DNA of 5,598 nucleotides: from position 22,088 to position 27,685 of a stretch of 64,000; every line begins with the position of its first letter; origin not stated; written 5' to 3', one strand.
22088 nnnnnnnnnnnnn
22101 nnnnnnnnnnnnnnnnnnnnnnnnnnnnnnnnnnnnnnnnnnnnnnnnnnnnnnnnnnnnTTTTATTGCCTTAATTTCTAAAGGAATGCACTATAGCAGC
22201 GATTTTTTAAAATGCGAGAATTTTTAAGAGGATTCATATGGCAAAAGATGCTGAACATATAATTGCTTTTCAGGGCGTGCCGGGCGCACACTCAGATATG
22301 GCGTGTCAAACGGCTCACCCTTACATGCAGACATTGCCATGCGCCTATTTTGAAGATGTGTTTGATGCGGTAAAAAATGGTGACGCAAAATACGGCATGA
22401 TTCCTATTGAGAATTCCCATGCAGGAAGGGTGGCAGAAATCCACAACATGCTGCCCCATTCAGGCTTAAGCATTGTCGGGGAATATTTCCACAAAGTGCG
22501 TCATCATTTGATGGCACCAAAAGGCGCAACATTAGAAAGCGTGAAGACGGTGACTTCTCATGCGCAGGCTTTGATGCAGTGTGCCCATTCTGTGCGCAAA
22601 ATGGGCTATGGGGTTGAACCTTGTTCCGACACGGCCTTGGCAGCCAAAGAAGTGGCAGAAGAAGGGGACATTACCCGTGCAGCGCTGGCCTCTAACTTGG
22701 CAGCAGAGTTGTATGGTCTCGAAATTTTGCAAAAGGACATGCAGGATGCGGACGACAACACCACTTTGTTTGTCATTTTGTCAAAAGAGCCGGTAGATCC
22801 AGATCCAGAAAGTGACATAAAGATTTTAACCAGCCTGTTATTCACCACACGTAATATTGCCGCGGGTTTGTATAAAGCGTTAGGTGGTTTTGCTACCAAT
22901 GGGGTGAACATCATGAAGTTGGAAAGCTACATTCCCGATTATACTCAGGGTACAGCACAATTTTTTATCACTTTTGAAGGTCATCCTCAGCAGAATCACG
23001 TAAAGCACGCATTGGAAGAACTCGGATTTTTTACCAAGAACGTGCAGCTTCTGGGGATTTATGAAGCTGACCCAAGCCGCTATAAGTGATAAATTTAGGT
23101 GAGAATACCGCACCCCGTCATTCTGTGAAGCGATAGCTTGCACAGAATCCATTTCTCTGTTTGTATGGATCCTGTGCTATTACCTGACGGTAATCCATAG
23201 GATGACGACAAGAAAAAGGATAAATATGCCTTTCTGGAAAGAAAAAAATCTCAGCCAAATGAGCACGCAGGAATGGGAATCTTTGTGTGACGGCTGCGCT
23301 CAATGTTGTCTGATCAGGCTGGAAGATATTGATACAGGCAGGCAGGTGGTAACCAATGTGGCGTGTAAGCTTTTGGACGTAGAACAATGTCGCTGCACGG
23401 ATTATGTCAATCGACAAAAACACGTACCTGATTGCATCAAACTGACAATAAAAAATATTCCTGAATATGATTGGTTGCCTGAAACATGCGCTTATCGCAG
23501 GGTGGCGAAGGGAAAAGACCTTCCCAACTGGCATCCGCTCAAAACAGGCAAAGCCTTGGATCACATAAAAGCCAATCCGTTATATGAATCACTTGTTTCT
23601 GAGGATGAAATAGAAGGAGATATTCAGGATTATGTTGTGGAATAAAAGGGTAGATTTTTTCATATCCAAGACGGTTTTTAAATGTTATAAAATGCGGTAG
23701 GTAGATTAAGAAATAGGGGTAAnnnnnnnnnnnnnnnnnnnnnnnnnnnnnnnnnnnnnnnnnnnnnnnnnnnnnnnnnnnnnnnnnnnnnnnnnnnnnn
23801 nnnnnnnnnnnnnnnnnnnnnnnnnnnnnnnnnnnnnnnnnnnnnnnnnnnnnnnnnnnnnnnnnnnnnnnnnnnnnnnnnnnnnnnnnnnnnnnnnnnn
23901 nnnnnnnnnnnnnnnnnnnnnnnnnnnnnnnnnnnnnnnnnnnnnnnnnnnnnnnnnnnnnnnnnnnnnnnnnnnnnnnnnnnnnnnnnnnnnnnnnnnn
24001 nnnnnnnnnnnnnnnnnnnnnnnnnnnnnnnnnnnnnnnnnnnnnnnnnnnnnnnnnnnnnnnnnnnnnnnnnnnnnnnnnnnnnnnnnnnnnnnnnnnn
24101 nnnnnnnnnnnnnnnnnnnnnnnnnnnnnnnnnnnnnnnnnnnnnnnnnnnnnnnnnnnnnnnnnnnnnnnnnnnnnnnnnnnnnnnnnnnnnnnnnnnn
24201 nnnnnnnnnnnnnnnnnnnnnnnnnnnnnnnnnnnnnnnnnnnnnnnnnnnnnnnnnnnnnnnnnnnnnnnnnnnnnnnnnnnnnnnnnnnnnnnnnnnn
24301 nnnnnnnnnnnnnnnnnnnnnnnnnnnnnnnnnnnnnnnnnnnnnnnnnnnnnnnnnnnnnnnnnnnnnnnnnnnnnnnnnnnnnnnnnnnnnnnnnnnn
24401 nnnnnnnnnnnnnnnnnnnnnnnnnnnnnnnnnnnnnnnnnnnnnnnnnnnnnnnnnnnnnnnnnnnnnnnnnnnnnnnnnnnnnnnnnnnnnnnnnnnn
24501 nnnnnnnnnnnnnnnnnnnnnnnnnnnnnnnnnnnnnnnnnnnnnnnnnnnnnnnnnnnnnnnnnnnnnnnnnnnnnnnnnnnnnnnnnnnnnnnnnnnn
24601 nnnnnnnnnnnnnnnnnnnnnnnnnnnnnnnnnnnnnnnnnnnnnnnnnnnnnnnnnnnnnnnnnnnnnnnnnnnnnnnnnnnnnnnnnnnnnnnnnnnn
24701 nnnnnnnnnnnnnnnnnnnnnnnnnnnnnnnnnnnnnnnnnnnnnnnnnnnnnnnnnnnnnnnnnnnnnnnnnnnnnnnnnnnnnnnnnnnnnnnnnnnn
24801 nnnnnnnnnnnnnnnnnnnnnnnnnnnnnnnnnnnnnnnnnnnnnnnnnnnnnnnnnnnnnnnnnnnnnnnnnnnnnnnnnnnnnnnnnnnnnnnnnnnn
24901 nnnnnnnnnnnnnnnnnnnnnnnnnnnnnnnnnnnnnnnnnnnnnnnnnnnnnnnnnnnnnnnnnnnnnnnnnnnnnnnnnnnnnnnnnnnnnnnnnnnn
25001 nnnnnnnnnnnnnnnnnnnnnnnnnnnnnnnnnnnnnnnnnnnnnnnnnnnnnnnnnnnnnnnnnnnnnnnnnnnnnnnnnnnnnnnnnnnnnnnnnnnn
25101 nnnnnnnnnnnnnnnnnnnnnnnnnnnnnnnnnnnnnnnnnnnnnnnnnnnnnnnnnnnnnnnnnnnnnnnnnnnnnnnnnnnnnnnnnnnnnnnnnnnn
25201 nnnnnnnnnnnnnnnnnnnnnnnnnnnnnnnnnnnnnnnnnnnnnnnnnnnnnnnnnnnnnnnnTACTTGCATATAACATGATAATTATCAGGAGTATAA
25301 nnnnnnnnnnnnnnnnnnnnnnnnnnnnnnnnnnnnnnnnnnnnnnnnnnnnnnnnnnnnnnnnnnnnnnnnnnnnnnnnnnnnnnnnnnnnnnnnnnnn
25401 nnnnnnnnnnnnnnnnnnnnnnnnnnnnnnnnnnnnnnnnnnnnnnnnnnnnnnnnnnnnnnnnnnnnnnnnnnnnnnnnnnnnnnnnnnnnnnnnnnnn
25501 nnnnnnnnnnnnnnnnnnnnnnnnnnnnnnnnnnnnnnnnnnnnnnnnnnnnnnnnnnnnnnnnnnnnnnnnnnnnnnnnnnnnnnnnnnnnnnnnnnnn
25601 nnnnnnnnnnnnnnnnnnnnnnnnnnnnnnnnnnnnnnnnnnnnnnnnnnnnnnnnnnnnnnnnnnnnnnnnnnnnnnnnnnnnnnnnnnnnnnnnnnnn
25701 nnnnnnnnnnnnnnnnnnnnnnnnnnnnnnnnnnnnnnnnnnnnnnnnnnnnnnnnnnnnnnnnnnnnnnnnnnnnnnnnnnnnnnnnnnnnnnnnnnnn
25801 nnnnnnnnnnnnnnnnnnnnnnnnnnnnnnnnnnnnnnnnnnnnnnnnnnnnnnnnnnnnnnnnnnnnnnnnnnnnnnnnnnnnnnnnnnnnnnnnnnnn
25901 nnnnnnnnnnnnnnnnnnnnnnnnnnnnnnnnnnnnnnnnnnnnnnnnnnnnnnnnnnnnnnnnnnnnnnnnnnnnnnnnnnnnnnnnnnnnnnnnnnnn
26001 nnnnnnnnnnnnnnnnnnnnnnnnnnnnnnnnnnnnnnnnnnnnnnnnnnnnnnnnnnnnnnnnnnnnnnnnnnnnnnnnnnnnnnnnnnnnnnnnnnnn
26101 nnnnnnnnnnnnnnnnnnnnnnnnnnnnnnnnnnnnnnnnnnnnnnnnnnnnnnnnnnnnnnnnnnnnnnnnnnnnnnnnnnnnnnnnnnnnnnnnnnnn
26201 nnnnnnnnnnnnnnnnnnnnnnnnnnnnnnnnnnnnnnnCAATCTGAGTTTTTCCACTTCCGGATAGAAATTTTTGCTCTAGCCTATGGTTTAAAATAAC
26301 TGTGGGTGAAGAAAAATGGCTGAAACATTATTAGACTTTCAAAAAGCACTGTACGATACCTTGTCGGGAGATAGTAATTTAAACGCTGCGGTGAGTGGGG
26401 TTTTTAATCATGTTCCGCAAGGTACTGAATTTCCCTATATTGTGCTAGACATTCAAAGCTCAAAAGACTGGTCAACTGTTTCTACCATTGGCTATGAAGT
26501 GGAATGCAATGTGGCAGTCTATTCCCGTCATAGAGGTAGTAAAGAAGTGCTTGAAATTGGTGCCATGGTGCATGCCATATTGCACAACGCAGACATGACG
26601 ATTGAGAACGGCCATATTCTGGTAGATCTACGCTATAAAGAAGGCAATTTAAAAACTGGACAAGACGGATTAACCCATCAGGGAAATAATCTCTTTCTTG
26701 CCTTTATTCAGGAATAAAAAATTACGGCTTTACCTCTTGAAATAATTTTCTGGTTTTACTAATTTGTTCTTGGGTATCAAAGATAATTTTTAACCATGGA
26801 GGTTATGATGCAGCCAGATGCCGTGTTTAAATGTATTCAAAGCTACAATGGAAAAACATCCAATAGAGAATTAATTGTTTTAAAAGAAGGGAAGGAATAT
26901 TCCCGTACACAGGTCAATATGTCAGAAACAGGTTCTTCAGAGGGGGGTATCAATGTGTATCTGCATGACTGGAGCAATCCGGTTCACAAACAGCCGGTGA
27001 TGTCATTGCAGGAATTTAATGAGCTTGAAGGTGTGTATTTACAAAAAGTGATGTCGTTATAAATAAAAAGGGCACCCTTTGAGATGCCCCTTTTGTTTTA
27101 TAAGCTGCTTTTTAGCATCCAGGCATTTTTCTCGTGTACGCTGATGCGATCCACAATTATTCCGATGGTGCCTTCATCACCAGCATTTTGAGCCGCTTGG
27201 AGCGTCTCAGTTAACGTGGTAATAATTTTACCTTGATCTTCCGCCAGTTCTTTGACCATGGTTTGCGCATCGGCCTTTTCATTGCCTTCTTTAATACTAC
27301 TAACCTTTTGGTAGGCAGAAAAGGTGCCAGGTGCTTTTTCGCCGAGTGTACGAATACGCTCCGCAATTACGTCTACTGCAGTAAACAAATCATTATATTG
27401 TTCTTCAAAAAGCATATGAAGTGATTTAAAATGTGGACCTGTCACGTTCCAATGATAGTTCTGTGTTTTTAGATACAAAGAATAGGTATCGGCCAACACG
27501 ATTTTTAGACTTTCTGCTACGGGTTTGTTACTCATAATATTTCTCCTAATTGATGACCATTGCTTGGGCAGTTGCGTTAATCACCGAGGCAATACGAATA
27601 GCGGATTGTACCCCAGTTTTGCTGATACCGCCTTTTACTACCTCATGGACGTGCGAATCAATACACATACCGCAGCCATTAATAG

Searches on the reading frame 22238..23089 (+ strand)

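Call 39: search_protein_families(library=pfam, proteins=[window:22238-23089:+], max_evalue=0.00001)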
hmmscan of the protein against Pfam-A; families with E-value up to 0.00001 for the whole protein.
window:22238-23089:+ (283 aa): 1 family
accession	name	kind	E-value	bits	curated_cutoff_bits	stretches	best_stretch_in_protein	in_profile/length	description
PF00800.23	PDT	-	5e-54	183.3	25.2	1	9-184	1-179/181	Prephenate dehydratase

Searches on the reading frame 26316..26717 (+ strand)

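Call 65: search_protein_families(library=pfam, proteins=[window:26316-26717:+], max_evalue=0.001)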
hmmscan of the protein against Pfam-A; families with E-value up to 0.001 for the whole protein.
window:26316-26717:+ (133 aa): 1 family
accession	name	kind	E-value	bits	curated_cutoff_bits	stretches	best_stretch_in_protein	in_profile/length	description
PF11367.14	Tail_completion_gp17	-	1.1e-17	64.7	24.5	1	10-124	1-116/124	Tail completion protein gp17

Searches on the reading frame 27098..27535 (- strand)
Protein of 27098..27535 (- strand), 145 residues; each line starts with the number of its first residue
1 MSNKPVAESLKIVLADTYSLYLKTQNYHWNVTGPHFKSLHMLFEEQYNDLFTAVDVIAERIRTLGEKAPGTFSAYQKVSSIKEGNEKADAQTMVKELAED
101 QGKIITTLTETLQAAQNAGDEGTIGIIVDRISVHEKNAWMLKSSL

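Call 65: search_protein_families(library=pfam, proteins=[window:27098-27535:-], max_evalue=0.001)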
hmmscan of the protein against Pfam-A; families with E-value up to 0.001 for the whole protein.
window:27098-27535:- (145 aa): 1 family
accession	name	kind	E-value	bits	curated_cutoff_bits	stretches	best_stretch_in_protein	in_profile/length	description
PF00210.30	Ferritin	-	7.6e-27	94.4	24.5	1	10-143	4-134/142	Ferritin-like domain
